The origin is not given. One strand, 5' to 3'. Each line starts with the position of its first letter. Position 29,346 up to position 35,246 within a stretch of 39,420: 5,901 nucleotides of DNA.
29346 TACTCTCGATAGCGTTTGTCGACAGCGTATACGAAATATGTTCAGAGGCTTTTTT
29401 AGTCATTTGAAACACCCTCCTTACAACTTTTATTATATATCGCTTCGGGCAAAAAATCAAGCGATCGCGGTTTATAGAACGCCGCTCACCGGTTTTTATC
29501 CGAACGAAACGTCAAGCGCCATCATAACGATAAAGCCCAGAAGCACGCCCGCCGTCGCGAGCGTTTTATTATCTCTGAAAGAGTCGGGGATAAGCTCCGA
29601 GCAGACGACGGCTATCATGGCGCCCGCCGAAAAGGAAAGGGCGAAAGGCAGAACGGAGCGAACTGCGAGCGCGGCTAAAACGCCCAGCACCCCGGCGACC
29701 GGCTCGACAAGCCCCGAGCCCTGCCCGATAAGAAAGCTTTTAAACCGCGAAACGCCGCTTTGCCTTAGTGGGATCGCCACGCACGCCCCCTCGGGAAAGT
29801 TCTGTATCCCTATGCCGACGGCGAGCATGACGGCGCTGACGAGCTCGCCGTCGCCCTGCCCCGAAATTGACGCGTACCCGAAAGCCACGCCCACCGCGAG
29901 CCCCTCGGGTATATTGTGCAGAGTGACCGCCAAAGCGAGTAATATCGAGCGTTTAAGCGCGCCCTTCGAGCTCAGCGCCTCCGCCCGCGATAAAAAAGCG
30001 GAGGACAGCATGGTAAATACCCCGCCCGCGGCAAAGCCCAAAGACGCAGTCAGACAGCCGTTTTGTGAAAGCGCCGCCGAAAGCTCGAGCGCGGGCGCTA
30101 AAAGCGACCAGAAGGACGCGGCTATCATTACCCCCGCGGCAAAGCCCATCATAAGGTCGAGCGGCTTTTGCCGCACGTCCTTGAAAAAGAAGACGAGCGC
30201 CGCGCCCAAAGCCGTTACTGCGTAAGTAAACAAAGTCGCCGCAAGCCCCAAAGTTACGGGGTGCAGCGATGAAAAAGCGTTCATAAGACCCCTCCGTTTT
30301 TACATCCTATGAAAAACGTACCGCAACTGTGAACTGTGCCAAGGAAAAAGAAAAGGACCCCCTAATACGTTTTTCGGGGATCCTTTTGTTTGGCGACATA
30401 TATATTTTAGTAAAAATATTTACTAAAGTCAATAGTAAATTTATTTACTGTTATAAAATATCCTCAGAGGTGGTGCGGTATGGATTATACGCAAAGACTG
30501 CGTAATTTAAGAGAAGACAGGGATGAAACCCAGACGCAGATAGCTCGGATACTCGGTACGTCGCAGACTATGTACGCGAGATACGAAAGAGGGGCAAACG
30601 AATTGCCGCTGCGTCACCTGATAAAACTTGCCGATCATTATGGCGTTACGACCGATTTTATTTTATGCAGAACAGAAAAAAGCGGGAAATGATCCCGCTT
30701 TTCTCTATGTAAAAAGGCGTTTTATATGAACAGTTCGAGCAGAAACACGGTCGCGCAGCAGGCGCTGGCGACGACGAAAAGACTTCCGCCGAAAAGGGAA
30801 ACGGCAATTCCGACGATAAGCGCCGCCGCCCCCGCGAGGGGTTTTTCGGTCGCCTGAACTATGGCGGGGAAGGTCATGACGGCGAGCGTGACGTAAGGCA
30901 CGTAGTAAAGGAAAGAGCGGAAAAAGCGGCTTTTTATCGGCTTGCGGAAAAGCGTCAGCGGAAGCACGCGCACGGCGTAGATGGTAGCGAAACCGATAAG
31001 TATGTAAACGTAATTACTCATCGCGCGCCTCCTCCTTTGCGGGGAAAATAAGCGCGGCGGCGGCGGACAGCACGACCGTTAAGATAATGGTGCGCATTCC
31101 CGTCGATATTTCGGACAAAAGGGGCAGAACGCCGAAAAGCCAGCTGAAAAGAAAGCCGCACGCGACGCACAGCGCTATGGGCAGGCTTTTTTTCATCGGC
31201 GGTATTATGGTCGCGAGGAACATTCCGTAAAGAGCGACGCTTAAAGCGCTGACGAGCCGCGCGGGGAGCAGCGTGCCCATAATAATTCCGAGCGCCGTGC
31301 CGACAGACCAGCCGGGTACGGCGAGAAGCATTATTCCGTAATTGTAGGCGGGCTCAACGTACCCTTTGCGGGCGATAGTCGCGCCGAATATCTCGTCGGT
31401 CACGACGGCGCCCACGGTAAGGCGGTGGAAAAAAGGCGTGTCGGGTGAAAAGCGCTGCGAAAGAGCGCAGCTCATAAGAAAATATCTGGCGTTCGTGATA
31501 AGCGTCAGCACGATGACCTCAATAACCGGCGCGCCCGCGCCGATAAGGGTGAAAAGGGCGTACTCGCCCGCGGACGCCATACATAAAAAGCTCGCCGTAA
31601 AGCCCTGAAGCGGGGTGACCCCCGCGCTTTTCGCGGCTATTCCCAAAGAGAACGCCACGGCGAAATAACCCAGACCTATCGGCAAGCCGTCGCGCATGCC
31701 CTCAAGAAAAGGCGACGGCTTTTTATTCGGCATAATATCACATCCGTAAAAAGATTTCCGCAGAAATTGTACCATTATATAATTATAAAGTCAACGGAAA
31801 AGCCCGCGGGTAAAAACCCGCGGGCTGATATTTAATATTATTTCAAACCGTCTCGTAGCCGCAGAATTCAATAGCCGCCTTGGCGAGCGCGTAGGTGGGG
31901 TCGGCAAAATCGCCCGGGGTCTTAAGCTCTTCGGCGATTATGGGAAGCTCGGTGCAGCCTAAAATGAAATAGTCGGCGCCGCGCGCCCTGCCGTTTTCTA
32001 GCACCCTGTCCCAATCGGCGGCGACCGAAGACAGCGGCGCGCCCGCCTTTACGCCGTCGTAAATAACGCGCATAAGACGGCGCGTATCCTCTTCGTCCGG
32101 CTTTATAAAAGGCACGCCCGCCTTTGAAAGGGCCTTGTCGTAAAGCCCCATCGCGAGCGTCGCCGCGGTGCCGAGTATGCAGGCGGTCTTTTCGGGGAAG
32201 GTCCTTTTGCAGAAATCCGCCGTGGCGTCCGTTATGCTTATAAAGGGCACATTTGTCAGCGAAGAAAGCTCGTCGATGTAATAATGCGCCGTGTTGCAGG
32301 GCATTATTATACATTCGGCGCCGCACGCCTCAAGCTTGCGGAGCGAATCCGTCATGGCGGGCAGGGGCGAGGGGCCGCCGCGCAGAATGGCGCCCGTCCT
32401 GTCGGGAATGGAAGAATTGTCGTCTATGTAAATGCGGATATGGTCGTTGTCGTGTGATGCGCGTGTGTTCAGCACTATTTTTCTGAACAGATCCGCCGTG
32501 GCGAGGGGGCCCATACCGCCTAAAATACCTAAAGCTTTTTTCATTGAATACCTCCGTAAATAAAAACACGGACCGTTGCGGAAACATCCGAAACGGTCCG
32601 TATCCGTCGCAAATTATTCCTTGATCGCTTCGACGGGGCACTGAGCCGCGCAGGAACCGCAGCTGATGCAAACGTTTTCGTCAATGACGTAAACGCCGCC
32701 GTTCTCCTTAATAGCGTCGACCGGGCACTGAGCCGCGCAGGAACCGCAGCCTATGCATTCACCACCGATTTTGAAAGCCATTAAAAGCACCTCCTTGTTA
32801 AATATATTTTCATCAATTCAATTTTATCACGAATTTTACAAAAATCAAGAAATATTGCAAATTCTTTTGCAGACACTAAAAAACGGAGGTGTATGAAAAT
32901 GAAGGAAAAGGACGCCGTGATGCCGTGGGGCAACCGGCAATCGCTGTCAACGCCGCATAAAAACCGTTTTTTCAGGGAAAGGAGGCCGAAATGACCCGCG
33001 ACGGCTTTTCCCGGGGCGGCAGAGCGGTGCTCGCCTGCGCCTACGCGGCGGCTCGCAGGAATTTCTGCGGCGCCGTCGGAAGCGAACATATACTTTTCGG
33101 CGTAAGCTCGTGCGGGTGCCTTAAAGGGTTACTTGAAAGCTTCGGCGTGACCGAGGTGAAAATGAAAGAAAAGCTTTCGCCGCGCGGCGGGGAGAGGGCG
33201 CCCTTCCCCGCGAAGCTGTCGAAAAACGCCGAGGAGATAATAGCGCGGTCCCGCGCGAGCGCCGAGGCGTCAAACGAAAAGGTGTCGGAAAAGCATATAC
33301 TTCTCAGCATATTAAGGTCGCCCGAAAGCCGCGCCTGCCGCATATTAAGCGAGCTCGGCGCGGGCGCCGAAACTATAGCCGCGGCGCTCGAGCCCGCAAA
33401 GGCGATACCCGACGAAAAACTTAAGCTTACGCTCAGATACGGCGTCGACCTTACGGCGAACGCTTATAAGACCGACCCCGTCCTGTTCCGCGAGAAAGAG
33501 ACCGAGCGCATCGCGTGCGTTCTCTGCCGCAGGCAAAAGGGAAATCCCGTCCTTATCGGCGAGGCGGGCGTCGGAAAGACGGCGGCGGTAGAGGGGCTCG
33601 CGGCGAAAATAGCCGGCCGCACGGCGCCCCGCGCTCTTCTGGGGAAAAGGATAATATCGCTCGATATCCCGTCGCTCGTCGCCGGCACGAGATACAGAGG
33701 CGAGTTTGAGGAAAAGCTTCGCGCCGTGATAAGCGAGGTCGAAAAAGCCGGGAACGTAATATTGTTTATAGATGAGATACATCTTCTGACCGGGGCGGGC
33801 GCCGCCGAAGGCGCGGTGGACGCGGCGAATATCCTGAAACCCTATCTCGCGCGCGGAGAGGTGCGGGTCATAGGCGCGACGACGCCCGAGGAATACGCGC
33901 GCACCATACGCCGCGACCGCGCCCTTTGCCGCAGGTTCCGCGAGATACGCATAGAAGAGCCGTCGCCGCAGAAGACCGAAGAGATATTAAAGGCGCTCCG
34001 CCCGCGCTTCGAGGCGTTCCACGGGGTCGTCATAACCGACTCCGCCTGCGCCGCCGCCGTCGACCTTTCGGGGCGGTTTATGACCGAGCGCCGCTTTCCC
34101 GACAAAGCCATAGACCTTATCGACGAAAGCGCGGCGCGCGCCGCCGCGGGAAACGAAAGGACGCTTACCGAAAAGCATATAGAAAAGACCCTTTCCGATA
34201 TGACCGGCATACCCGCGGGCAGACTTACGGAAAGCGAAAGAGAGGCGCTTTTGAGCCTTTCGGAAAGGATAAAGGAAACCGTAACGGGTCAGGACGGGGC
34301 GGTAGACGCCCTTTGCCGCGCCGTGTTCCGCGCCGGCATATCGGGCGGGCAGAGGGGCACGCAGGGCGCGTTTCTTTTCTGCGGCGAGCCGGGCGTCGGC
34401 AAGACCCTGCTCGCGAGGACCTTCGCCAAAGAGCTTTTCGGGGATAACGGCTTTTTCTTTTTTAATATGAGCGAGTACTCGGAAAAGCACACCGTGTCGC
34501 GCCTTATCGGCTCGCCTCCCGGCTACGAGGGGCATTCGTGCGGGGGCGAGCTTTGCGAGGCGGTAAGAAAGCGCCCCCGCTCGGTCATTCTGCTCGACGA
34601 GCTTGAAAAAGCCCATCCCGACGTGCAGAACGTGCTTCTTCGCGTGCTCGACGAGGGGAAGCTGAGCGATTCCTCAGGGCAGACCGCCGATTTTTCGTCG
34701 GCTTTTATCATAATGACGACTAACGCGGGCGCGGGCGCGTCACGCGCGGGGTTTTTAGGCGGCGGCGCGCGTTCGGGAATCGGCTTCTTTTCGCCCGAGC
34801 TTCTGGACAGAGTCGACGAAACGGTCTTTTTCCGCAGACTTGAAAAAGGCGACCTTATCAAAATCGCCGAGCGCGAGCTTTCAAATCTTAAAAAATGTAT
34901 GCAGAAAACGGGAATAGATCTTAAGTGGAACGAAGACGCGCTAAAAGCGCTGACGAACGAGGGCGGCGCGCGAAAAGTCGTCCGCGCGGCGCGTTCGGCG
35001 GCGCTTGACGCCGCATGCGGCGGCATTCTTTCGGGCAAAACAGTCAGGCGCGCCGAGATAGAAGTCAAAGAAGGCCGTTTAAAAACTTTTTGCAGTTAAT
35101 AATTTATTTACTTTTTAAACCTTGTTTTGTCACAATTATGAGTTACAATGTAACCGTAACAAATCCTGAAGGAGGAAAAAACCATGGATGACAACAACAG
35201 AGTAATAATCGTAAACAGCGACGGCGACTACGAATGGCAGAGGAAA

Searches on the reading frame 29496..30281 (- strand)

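Call 101: search_protein_families(library=pfam, proteins=[window:29496-30281:-], max_evalue=0.00001)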
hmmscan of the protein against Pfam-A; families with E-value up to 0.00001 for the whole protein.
window:29496-30281:- (261 aa): 1 family
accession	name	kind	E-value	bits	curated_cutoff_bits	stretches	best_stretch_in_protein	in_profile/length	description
PF02535.28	Zip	-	2.4e-19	70.2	35.1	1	110-256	176-322/323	ZIP Zinc transporter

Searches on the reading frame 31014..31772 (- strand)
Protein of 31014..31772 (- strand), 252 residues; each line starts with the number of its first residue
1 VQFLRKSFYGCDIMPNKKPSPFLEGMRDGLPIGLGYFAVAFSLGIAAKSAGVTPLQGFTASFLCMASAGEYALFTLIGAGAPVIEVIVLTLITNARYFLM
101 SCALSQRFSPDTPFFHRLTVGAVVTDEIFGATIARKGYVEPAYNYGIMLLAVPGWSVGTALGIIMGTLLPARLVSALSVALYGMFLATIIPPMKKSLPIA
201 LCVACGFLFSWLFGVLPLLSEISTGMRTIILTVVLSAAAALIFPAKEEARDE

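Call 47: search_protein_families(library=pfam, proteins=[window:31014-31772:-], max_evalue=0.00001)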
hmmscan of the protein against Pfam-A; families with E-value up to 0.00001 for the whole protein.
window:31014-31772:- (252 aa): 1 family
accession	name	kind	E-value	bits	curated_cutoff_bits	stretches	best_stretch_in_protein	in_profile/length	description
PF03591.19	AzlC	-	4.6e-33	115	32.1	1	31-169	1-137/137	AzlC protein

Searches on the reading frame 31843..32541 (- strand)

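Call 47: search_protein_families(library=pfam, proteins=[window:31843-32541:-], max_evalue=0.00001)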
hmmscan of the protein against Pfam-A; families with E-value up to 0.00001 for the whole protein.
window:31843-32541:- (232 aa): 1 family
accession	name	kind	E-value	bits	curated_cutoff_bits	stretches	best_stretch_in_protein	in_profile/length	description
PF01177.27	Asp_Glu_race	-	1.6e-40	139.6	31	1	7-223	1-211/211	Asp/Glu/Hydantoin racemase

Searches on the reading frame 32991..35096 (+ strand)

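Call 47: search_protein_families(library=pfam, proteins=[window:32991-35096:+], max_evalue=0.00001)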
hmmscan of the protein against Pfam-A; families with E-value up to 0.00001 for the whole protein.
window:32991-35096:+ (702 aa): 11 families
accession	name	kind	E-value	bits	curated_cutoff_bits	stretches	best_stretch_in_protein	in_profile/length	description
PF07724.20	AAA_2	-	2e-45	155.3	27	1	459-610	4-165/166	AAA domain (Cdc48 subfamily)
PF00004.35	AAA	-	1.4e-26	93.9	21.2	2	187-310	2-122/131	ATPase family associated with various cellular activities (AAA)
PF17871.7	AAA_lid_9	-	3.9e-23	81.8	22.8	1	326-409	2-86/104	AAA lid domain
PF07728.20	AAA_5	-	6.4e-17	62.3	22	1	461-579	2-123/139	AAA domain (dynein-related subfamily)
PF13401.12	AAA_22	-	3.9e-15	56.7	27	1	456-554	3-109/130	AAA domain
PF13191.12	AAA_16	-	1.7e-13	51.9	32.6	0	164-210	2-51/167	AAA ATPase domain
PF00158.32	Sigma54_activat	-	1.9e-11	44.4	20.2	1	460-578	24-142/168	Sigma-54 interaction domain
PF02861.25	Clp_N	-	3.6e-09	37.1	20.7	0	94-134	9-49/53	Clp amino terminal domain, pathogenicity island component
PF05729.18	NACHT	-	5.8e-07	29.9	26.7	0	463-547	5-99/167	NACHT domain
PF07726.17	AAA_3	-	7.4e-07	29.6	27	0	531-578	64-110/131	ATPase family associated with various cellular activities (AAA)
PF13173.12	AAA_14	-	2e-06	28.3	27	0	465-556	9-88/129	AAA domain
